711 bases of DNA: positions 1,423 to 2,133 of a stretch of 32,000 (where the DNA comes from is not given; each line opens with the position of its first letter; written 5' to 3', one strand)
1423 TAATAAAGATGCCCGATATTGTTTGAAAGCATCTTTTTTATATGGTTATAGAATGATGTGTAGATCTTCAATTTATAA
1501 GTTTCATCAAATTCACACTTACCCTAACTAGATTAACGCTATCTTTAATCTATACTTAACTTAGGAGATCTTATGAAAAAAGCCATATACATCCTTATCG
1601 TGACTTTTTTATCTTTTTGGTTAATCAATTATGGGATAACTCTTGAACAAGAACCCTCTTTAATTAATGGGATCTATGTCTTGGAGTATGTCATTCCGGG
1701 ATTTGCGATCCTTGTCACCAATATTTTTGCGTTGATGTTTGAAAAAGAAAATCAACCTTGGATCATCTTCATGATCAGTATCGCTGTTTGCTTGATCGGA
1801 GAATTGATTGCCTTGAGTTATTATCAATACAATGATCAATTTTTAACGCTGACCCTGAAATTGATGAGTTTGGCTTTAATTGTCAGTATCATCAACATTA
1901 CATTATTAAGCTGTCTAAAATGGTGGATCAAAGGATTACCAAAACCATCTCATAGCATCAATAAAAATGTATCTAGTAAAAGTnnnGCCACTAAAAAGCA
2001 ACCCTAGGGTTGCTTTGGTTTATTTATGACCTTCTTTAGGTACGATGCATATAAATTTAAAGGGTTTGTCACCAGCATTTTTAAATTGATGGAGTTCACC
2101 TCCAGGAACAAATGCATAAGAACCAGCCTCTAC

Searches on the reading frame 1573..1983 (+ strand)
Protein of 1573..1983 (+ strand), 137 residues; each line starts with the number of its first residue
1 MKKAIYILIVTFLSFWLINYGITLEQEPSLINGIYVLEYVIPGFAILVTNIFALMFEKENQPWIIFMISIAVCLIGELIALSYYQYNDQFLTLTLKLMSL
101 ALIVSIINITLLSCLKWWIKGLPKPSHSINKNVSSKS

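Call 9: search_protein_families(library=pfam, proteins=[window:1573-1983:+], max_evalue=0.001)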
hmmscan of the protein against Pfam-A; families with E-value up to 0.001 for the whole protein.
window:1573-1983:+ (137 aa): 0 families

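Call 39: search_protein_families(library=pfam, proteins=[window:1573-1983:+], max_evalue=0.01)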
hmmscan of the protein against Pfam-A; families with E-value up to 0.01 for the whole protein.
window:1573-1983:+ (137 aa): 1 family
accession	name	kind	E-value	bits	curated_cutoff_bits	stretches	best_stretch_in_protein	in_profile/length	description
PF19658.4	DUF6161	-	0.0051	16.7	27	1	54-124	89-158/216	Family of unknown function (DUF6161)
